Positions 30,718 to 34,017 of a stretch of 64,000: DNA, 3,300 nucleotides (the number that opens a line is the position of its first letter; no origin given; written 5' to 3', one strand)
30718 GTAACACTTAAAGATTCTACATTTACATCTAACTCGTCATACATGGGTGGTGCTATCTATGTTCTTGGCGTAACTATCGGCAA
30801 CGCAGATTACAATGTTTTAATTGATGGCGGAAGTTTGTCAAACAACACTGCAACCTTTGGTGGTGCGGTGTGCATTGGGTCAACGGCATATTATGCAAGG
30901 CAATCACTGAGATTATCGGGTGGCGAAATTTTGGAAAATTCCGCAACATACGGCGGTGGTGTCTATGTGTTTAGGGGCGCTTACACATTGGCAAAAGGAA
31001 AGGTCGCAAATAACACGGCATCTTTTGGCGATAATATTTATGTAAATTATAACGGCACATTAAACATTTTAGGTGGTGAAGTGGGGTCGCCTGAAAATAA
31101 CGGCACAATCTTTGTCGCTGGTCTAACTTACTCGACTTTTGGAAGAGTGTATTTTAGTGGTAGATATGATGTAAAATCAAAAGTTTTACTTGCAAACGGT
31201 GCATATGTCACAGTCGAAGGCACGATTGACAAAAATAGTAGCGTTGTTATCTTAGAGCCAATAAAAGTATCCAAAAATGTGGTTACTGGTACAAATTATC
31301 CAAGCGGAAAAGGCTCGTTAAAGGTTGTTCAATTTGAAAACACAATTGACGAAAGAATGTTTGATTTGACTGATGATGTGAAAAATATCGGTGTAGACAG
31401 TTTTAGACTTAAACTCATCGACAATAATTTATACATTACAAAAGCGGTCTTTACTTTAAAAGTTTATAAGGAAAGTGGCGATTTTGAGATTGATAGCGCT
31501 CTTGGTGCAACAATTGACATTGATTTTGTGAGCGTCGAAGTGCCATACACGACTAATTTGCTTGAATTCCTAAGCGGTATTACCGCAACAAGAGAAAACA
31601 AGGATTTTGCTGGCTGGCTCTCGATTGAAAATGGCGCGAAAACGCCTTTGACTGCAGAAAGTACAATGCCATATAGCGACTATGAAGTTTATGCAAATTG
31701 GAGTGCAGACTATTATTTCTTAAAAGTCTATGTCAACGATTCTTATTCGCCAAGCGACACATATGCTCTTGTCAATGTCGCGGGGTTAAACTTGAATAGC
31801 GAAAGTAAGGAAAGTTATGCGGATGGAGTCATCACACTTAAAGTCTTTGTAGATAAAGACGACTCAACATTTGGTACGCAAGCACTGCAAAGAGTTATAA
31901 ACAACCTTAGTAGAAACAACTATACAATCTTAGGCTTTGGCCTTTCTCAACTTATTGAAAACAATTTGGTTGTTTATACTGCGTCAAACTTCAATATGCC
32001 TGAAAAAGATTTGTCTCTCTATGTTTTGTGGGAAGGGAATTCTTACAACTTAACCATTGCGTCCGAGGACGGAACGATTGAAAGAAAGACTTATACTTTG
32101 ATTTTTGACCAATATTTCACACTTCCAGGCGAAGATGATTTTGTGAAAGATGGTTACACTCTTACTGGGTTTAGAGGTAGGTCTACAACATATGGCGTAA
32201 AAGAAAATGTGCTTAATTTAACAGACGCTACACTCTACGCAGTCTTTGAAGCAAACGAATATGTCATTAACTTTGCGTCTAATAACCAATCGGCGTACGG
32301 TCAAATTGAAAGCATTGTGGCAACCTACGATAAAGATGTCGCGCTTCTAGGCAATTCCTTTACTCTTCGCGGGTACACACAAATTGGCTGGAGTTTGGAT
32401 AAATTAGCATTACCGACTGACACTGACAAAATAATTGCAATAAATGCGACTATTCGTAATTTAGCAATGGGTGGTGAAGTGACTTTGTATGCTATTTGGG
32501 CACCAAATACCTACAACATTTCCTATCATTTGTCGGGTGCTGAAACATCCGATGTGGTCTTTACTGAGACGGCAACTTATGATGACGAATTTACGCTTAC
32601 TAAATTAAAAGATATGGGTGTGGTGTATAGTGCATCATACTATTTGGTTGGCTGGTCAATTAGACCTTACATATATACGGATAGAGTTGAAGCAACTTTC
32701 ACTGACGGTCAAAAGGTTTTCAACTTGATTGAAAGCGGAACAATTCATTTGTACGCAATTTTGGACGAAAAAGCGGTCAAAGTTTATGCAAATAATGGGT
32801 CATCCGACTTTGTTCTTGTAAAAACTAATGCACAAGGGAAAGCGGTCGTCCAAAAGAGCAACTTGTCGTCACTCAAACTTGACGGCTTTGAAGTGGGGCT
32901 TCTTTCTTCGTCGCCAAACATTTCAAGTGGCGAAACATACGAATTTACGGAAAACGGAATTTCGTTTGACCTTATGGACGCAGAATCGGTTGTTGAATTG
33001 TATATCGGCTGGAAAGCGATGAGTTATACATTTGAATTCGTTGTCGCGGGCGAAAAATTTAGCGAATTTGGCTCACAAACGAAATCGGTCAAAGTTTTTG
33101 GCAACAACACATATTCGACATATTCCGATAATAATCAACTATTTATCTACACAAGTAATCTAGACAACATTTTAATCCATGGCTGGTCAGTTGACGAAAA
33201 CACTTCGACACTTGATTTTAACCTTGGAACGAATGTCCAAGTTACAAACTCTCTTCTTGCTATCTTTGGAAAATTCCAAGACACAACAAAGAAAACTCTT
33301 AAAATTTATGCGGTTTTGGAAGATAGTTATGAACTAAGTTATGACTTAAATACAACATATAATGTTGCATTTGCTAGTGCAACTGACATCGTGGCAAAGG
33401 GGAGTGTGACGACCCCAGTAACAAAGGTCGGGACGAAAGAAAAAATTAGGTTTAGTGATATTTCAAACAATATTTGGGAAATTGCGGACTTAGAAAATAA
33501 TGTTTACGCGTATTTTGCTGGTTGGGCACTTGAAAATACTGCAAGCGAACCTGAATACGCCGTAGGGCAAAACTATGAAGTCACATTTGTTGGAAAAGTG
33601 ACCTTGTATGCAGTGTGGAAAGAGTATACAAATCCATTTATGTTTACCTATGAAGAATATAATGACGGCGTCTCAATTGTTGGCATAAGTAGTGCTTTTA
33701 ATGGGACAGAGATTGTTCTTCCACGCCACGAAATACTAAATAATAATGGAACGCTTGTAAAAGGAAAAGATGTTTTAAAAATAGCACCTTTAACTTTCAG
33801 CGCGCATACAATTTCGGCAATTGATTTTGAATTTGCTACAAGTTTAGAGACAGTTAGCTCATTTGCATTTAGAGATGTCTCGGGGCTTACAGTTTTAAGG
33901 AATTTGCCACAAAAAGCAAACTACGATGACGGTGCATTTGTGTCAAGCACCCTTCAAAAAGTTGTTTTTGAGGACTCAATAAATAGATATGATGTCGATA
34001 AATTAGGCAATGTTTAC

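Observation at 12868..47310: Intact 34.4-kb gene encoding an 11,480-aa N-terminally anchored surface fibre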

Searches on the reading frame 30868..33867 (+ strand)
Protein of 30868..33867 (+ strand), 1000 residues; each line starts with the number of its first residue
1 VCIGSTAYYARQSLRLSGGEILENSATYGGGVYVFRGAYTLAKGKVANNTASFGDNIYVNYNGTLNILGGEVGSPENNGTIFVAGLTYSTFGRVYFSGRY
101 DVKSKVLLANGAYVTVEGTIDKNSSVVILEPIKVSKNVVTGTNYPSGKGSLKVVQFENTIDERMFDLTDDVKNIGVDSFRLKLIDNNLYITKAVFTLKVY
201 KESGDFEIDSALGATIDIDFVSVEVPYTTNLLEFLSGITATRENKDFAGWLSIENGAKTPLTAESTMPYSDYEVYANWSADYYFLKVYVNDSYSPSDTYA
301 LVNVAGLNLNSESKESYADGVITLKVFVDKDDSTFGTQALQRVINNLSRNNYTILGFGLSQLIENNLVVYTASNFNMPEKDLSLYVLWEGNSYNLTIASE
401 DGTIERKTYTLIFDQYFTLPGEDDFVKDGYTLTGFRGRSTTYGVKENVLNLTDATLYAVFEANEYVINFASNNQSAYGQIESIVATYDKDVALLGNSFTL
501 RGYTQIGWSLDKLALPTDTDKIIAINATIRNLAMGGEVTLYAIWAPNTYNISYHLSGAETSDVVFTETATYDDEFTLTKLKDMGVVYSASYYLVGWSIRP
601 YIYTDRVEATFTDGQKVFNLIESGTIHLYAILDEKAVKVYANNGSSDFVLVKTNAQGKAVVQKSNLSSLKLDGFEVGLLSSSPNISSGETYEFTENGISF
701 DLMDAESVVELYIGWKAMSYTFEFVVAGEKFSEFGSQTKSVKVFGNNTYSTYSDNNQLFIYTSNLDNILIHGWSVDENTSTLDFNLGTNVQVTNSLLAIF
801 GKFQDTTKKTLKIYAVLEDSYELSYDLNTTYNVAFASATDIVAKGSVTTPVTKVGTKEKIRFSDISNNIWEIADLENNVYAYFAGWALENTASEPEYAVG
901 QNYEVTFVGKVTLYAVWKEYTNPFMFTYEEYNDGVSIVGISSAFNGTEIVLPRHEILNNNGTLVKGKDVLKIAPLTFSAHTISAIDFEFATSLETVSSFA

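Call 4: search_protein_families(library=pfam, proteins=[window:30868-33867:+], max_evalue=0.01)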
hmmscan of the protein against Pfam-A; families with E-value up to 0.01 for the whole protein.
window:30868-33867:+ (1000 aa): 1 family
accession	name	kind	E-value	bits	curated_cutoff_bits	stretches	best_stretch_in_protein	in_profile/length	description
PF09479.16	Flg_new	-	4.7e-05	23.9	27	0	239-276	27-64/65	Listeria-Bacteroides repeat domain (List_Bact_rpt)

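Call 58: search_protein_families(library=ncbifam, proteins=[window:30868-33867:+], max_evalue=0.01)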
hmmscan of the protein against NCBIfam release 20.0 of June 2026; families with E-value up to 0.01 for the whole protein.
window:30868-33867:+ (1000 aa): 1 family
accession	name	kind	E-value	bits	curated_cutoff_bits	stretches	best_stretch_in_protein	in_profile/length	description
TIGR02543.1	List_Bact_rpt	repeat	2.4e-09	37.4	20.95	2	502-548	5-44/44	TIGR02543 family repeat protein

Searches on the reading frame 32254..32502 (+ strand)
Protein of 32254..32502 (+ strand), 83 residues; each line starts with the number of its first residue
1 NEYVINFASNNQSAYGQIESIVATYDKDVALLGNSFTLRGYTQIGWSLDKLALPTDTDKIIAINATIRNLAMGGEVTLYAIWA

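Call 80: search_solved_structures(query=A3, max_evalue=1, show_alignments=1)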
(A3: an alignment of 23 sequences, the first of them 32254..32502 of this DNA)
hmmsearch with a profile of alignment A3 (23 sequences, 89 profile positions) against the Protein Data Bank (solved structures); distinct sequences matched with E-value up to 1: 9.
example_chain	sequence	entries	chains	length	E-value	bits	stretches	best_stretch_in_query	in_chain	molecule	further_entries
2y5p_A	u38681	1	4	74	3.7e-06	30.8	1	4-88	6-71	INTERNALIN B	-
2y5q_A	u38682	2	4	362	4.5e-05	27.3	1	3-88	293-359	INTERNALIN B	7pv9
9qr4_A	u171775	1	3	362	6.2e-05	26.8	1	3-88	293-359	Internalin B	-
9qr5_A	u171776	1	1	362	9.2e-05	26.3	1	3-88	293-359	Internalin B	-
7nms_A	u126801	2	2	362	9.6e-05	26.2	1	4-88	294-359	Internalin B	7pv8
1m9s_A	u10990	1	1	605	0.00015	25.6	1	4-88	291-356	Internalin B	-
8oul_A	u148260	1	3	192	0.079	16.9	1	13-76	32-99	Arf GTPase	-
8ouk_A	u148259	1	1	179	0.097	16.6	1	14-76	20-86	Arf GTPase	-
8bmw_N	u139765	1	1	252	0.95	13.4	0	11-76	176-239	CRISPR-associated Cas7 paralog (Type III-D)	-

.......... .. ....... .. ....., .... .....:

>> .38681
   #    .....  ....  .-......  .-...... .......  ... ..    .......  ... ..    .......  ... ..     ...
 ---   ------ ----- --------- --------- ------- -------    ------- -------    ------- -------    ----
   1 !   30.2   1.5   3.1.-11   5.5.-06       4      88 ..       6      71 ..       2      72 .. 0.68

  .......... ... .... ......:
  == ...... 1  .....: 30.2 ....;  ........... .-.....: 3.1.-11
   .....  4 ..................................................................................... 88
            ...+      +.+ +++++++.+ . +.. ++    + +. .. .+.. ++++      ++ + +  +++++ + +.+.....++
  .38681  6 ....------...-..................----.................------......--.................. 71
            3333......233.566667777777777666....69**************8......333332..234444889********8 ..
